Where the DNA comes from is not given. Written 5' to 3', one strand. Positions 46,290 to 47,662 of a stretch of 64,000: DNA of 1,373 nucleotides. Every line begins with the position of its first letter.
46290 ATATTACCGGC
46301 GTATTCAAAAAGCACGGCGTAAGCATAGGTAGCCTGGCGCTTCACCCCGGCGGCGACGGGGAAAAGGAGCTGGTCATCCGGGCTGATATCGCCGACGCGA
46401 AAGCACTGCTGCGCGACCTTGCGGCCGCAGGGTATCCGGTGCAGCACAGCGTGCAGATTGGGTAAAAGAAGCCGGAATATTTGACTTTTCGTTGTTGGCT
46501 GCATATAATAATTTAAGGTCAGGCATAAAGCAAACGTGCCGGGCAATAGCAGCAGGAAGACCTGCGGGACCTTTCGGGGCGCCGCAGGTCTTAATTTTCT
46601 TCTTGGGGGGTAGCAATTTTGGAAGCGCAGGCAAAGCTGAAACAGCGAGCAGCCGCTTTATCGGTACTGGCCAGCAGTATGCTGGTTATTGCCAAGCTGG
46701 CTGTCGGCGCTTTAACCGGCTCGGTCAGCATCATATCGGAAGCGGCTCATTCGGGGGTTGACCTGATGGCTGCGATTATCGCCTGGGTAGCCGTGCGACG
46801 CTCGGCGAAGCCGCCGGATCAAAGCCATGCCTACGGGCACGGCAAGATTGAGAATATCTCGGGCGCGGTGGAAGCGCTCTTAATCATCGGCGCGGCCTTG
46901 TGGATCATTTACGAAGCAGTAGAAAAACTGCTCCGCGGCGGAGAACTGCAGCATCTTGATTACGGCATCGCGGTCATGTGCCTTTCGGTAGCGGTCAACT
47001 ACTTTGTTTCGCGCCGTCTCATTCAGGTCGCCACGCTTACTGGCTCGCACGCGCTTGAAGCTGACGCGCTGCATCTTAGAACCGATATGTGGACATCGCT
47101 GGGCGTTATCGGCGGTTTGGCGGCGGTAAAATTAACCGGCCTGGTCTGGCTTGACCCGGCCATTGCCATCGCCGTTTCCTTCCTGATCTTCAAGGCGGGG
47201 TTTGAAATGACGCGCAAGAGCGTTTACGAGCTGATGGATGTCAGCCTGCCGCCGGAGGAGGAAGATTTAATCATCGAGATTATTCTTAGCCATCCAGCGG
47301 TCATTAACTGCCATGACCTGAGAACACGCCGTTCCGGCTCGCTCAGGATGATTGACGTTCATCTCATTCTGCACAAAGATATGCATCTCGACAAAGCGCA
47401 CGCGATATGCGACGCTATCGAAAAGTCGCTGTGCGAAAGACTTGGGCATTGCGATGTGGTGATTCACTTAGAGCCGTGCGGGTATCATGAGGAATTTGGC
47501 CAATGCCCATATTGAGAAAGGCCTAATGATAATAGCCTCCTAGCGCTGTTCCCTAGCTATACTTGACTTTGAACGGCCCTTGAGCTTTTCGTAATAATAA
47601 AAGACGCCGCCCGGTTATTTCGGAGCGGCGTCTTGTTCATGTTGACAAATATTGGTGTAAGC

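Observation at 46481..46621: Unclassified terminator-containing leader upstream of a CDF metal exporter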

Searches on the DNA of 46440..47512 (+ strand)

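Call 4: search_rna_families(source=window, start=46440, end=46660, threshold=evalue, max_evalue=10, show_alignments=5)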
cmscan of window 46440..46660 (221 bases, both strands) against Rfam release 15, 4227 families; matches with E-value up to 10: 5.
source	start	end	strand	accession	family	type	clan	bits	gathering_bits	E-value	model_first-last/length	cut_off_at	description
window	46505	46574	+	RF02683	NiCo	Cis-reg; riboswitch;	CL00122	28.6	37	0.0001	1-96/96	no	NiCo (Nickel/Cobalt) riboswitch aptamer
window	46534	46611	+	RF00455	mir-15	Gene; miRNA;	CL00085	15.4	57.3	0.36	1-88/88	no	mir-15 microRNA precursor family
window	46557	46592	+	RF03847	mir-1538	Gene; miRNA;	-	14.1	78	3.8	1-58/58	no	mir-1538 microRNA precursor family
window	46557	46592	-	RF03847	mir-1538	Gene; miRNA;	-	13.4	78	5.8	1-58/58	no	mir-1538 microRNA precursor family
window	46453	46615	-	RF02156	NPPA-AS1_1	Gene; lncRNA;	-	12.9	45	2.3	29-176/176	no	NPPA antisense RNA 1 conserved region 1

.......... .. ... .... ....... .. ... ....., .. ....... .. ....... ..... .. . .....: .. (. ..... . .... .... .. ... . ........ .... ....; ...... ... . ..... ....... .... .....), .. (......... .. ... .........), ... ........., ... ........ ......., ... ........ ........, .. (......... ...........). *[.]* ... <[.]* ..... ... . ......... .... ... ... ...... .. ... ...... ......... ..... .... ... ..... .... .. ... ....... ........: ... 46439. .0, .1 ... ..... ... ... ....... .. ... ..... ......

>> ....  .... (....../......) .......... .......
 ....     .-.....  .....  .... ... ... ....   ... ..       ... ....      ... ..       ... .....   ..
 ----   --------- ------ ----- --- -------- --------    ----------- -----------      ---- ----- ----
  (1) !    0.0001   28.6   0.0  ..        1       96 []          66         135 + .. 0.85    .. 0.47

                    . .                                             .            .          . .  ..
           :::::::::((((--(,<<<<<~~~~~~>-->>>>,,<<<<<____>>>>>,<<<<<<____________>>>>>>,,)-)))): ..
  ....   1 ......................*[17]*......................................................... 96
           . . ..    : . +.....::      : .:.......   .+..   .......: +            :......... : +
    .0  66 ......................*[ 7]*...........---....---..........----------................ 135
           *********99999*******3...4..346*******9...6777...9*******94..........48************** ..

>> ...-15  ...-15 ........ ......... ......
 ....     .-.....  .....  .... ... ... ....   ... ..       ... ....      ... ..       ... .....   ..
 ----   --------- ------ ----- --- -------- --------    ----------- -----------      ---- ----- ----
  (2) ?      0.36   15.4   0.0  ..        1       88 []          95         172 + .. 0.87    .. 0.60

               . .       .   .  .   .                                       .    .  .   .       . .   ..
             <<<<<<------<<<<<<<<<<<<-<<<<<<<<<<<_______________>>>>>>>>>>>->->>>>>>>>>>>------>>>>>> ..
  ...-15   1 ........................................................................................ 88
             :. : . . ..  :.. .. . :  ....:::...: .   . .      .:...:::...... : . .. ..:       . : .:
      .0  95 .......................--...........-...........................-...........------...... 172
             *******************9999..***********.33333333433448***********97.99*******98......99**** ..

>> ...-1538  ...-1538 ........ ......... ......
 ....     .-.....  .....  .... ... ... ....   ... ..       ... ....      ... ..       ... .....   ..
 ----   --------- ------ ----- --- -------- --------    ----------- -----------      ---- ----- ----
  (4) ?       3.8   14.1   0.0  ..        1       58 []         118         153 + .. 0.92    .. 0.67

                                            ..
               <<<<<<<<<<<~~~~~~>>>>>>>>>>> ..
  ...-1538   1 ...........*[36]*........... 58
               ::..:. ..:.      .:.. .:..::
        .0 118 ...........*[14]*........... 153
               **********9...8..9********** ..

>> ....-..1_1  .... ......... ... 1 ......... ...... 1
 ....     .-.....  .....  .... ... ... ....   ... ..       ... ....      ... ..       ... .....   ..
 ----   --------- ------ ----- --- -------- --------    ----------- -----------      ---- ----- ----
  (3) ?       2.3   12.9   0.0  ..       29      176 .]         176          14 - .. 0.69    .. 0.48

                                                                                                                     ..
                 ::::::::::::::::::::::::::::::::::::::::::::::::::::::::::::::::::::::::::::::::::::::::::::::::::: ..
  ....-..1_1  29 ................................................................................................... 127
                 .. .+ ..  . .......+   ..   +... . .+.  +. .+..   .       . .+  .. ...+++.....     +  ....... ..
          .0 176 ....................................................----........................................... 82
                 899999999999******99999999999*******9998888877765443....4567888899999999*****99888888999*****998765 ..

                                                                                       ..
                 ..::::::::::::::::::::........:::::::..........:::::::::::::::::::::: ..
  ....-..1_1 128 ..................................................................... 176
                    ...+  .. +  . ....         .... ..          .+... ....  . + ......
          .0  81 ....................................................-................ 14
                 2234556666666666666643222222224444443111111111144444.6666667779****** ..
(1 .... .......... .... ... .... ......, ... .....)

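Call 12: search_rna_families(sources=[L001, L002, L003, L004, L005, L006, L007, L008, L009, L010, L011], threshold=evalue, max_evalue=1)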
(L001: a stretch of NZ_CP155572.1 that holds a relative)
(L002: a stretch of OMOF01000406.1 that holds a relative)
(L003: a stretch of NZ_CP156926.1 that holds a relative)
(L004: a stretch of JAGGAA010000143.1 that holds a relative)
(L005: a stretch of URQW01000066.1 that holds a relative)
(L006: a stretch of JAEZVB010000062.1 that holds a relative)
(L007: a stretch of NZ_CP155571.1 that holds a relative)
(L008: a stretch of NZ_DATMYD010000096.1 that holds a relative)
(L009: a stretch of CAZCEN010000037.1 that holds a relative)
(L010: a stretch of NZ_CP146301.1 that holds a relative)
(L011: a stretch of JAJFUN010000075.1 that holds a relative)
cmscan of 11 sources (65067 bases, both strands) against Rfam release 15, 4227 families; matches with E-value up to 1: 10.
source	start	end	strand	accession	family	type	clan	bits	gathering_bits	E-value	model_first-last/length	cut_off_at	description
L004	592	669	+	RF02683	NiCo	Cis-reg; riboswitch;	CL00122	49.3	37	3.5e-08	1-96/96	no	NiCo (Nickel/Cobalt) riboswitch aptamer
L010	2873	2953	+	RF02683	NiCo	Cis-reg; riboswitch;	CL00122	47.6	37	1.1e-07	1-96/96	no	NiCo (Nickel/Cobalt) riboswitch aptamer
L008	2851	2930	+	RF02683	NiCo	Cis-reg; riboswitch;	CL00122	43.4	37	1.7e-06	1-96/96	no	NiCo (Nickel/Cobalt) riboswitch aptamer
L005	812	888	+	RF02683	NiCo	Cis-reg; riboswitch;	CL00122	43.3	37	1.8e-06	1-96/96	no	NiCo (Nickel/Cobalt) riboswitch aptamer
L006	2864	2943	+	RF02683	NiCo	Cis-reg; riboswitch;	CL00122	42.5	37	3e-06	1-96/96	no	NiCo (Nickel/Cobalt) riboswitch aptamer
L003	2856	2934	+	RF02683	NiCo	Cis-reg; riboswitch;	CL00122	42.2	37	3.8e-06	1-96/96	no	NiCo (Nickel/Cobalt) riboswitch aptamer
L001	2858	2937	+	RF02683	NiCo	Cis-reg; riboswitch;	CL00122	41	37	8.4e-06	1-96/96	no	NiCo (Nickel/Cobalt) riboswitch aptamer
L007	2863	2941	+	RF02683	NiCo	Cis-reg; riboswitch;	CL00122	39.7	37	2e-05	1-96/96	no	NiCo (Nickel/Cobalt) riboswitch aptamer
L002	2027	2110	+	RF02683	NiCo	Cis-reg; riboswitch;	CL00122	38.7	37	3.7e-05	1-96/96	no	NiCo (Nickel/Cobalt) riboswitch aptamer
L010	3840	3915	+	RF00324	snoMBII-202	Gene; snRNA; snoRNA; CD-box;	-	24.2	40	0.99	1-84/84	no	Small nucleolar RNA MBII-202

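Call 27: build_rna_model(alignment_id=A2, structure=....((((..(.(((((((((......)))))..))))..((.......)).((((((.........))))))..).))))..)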
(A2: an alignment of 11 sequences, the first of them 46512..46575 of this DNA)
Model R1 built from alignment A2 (11 sequences, 83 columns); structure: as given.
model positions 72; base pairs 22; branch points 2; effective number of sequences 2.65; information 0.783 bits per position. Calibrated on 0.2 Mb of random sequence (short: E-values are rough).
structure used (alignment columns):
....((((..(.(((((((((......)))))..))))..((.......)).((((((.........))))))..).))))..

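Call 28: search_with_rna_model(model_id=R1, sources=[window, L001, L002, L003, L004, L005, L006, L007, L008, L009, L010, L011, L012, L013, L014, L015, L016, L017, L018, L019, L020, L021, L022, L023, L024, L025, L026, L027, L028, L029, L030, L031, L032, L033, L034, L035, L036, L037, L038, L039, L040, L041, L042, L043, L044, L045, L046, L047, L048, L049, L050, L051, L052, L053, L054, L055, L056, L057, L058, L059, L060, L061, L062, L063, L064, L065, L066, L067, L068, L069, L070, L071, L072, L073, L074, L075, L076, L077, L078, L079, L080], max_evalue=1, make_alignment=true)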
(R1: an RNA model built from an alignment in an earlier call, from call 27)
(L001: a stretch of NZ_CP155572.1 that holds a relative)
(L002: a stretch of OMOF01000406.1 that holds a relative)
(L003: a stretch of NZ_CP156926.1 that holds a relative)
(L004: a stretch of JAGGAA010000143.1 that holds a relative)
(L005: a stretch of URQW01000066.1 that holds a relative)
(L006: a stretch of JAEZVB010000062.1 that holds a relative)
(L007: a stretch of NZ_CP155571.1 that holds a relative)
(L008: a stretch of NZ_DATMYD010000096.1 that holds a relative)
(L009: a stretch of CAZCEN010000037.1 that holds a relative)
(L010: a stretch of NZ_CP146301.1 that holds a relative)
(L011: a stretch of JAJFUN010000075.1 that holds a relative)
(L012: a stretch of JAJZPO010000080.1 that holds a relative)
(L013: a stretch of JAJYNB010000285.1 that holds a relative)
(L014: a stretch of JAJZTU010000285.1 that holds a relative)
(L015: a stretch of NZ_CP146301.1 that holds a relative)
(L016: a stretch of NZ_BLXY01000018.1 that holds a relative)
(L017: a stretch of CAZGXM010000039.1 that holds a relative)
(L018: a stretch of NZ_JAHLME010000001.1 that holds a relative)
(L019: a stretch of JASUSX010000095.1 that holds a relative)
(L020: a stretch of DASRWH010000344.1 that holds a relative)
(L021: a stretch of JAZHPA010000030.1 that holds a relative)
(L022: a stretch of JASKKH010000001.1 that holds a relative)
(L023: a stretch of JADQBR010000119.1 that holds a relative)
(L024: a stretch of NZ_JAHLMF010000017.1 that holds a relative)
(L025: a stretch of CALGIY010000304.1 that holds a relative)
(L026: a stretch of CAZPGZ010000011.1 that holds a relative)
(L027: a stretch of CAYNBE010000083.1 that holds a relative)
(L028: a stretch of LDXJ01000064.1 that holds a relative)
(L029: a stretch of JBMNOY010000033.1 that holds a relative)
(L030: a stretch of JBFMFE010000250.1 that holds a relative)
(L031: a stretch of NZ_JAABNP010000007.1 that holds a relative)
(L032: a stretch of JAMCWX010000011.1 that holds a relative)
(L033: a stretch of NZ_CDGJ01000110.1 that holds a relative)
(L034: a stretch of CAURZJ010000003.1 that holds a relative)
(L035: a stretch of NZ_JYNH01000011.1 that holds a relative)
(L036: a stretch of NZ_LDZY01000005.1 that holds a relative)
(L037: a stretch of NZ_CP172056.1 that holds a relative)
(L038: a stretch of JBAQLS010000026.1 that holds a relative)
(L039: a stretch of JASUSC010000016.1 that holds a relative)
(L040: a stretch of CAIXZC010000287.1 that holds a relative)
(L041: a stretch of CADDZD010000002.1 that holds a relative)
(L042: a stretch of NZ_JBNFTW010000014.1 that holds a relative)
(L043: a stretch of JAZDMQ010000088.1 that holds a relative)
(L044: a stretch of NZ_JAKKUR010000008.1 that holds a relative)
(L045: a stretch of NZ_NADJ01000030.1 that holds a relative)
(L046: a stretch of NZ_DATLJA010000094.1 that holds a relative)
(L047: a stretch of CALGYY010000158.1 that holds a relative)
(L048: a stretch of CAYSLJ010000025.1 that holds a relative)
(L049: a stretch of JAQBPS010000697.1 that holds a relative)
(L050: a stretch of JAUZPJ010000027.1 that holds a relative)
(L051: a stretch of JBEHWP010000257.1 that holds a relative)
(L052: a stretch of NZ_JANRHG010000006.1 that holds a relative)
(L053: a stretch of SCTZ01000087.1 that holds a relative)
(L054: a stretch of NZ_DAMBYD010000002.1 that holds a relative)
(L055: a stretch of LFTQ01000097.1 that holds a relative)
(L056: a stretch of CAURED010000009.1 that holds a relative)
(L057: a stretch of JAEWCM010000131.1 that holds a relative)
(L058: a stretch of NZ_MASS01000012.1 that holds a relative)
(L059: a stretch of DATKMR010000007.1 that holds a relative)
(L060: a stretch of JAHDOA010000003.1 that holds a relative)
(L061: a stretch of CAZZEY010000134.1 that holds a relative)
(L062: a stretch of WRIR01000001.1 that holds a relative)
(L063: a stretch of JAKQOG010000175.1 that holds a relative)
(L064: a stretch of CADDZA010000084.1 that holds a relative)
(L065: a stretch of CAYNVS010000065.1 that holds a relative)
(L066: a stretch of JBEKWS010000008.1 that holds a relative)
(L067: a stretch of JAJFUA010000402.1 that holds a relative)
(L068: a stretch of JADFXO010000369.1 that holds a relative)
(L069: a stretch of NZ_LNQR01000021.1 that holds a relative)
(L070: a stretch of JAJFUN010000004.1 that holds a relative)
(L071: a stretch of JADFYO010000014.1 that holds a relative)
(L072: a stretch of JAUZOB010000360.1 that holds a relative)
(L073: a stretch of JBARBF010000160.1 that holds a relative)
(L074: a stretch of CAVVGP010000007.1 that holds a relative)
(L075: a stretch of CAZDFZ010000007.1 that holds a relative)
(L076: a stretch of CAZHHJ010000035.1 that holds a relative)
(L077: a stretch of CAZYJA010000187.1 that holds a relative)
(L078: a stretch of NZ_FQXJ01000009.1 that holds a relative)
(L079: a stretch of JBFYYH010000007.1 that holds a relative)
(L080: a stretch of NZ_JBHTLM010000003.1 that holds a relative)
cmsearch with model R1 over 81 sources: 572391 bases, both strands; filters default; matches with E-value up to 1: 30.
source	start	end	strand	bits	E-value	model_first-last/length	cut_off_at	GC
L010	2879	2953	+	86.5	6.1e-21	1-72/72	no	0.59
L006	2870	2943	+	85.8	9.9e-21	1-72/72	no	0.58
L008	2857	2930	+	85.7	1.1e-20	1-72/72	no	0.66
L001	2864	2937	+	84.2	2.7e-20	1-72/72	no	0.65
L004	598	669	+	81.9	1.2e-19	1-72/72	no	0.57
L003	2862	2934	+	81.1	2.1e-19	1-72/72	no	0.62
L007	2869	2941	+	80.2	3.5e-19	1-72/72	no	0.64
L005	818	888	+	62.8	2.6e-14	1-72/72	no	0.55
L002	2034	2110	+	62.3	3.6e-14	1-72/72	no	0.51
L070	1072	1146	+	56.5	1.5e-12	1-72/72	no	0.57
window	46511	46574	+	52.5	1.9e-11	1-72/72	no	0.52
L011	1048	1112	+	50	1e-10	1-72/72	no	0.52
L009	2693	2762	+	47.4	5.2e-10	1-72/72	no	0.6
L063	2856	2943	+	37.3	3.5e-07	1-72/72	no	0.64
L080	2822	2913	+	37.3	3.5e-07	1-72/72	no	0.47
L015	956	1041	+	34.8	1.7e-06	1-72/72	no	0.45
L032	2752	2841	+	33.9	3e-06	1-72/72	no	0.62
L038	2784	2865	+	29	7.4e-05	1-72/72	no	0.61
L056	2842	2931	+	27.1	0.00024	1-72/72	no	0.39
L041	2863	2926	+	25.5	0.0007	1-72/72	no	0.48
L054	2846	2933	+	23.2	0.003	1-72/72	no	0.36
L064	181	244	+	23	0.0035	1-72/72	no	0.53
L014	387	470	+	22.9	0.0037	1-72/72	no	0.63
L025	2876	2946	+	21.2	0.011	1-72/72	no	0.48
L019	3639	3713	+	19.6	0.03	1-72/72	no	0.72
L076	2905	2965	+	18.7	0.054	1-72/72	no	0.52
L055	2862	2931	+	17.9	0.092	1-72/72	no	0.51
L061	1131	1200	+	17.3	0.13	1-72/72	no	0.46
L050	2862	2923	+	16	0.31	1-72/72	no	0.47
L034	2770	2835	+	15.3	0.5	1-72/72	no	0.53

Alignment A3: 30 matches aligned to the model, 134 columns, each read 5' to 3' on its own strand. Consensus structure (alignment columns), stored with it:
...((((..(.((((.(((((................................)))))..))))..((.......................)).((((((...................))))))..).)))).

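Call 31: search_rna_families(sources=[L012, L013, L014, L015, L020, L025, L028, L029, L032, L033, L034, L035, L036, L038, L041, L054, L056, L063, L070, L080], threshold=gathering)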
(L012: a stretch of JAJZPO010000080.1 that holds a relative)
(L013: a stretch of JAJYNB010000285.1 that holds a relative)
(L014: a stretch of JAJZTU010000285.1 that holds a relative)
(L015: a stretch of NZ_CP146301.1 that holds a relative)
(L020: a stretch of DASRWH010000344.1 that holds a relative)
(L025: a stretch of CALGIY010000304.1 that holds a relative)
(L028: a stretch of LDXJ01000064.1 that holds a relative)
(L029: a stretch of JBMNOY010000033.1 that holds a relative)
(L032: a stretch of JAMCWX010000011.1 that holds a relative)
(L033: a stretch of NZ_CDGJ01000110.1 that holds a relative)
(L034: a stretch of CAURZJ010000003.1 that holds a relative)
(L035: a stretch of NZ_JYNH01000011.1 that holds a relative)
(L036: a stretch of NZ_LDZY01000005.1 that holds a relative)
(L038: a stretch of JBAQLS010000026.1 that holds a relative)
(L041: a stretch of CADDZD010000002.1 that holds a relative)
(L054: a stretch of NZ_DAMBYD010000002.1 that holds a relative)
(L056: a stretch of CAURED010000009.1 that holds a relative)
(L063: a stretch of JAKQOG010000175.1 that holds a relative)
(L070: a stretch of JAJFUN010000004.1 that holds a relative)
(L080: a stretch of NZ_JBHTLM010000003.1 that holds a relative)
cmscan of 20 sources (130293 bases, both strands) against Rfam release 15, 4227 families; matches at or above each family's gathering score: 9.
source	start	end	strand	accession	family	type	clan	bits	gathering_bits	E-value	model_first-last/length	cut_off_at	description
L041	1475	1657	+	RF00174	Cobalamin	Cis-reg; riboswitch;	CL00101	116.2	31.5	3.9e-28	1-189/189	no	Cobalamin riboswitch aptamer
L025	1278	1463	+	RF00174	Cobalamin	Cis-reg; riboswitch;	CL00101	106.1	31.5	3e-25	1-189/189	no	Cobalamin riboswitch aptamer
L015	950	1041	+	RF02683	NiCo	Cis-reg; riboswitch;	CL00122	65.7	37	1.3e-12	1-96/96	no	NiCo (Nickel/Cobalt) riboswitch aptamer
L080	2816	2913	+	RF02683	NiCo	Cis-reg; riboswitch;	CL00122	64.6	37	2.8e-12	1-96/96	no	NiCo (Nickel/Cobalt) riboswitch aptamer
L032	2746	2841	+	RF02683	NiCo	Cis-reg; riboswitch;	CL00122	52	37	1.1e-08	1-96/96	no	NiCo (Nickel/Cobalt) riboswitch aptamer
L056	2836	2931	+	RF02683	NiCo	Cis-reg; riboswitch;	CL00122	50.3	37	3.5e-08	1-96/96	no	NiCo (Nickel/Cobalt) riboswitch aptamer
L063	2850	2943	+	RF02683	NiCo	Cis-reg; riboswitch;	CL00122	47.2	37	2.8e-07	1-96/96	no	NiCo (Nickel/Cobalt) riboswitch aptamer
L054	2840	2934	+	RF02683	NiCo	Cis-reg; riboswitch;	CL00122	46.6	37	4.1e-07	1-96/96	no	NiCo (Nickel/Cobalt) riboswitch aptamer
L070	1065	1146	+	RF02683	NiCo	Cis-reg; riboswitch;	CL00122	41.4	37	1.2e-05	1-96/96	no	NiCo (Nickel/Cobalt) riboswitch aptamer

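Call 32: search_rna_families(sources=[L012, L014, L020, L025, L028, L029, L034, L035, L038, L041], threshold=evalue, max_evalue=10, show_alignments=0)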
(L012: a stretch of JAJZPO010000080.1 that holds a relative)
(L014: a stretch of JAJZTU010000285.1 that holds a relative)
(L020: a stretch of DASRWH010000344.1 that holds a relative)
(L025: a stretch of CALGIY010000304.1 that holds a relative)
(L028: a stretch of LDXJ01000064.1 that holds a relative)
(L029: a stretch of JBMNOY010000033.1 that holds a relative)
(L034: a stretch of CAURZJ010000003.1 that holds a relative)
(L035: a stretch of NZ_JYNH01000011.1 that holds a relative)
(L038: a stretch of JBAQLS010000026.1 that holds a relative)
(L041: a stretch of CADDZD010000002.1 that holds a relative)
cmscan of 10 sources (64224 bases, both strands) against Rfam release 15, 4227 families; matches with E-value up to 10: 11.
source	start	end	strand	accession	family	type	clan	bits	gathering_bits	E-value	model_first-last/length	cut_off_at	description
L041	1475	1657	+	RF00174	Cobalamin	Cis-reg; riboswitch;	CL00101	116.2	31.5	1.9e-28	1-189/189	no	Cobalamin riboswitch aptamer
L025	1278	1463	+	RF00174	Cobalamin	Cis-reg; riboswitch;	CL00101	106.1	31.5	1.5e-25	1-189/189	no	Cobalamin riboswitch aptamer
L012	1861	2029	+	RF00230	T-box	Cis-reg; leader;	-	76.4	93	8.9e-15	1-219/219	no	T-box leader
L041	2856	2927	+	RF02683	NiCo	Cis-reg; riboswitch;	CL00122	31.5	37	0.0043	1-96/96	no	NiCo (Nickel/Cobalt) riboswitch aptamer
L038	2780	2863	+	RF02683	NiCo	Cis-reg; riboswitch;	CL00122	26.8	37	0.099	1-96/96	no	NiCo (Nickel/Cobalt) riboswitch aptamer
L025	2870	2946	+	RF02683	NiCo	Cis-reg; riboswitch;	CL00122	24.9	37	0.34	1-96/96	no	NiCo (Nickel/Cobalt) riboswitch aptamer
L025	1477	1531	+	RF02399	NsiR1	Gene; sRNA;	-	24.4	39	1.6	1-60/60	no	Nitrogen stress-induced RNA 1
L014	380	471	+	RF02683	NiCo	Cis-reg; riboswitch;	CL00122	23.2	37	1.1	1-96/96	no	NiCo (Nickel/Cobalt) riboswitch aptamer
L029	2873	2947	+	RF02683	NiCo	Cis-reg; riboswitch;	CL00122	21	37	4.5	1-96/96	no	NiCo (Nickel/Cobalt) riboswitch aptamer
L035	1585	1752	+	RF01673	PhrS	Gene; sRNA;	-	20.1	37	0.84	1-212/212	no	PhrS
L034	2767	2833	+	RF02683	NiCo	Cis-reg; riboswitch;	CL00122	19.9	37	9.5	1-96/96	no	NiCo (Nickel/Cobalt) riboswitch aptamer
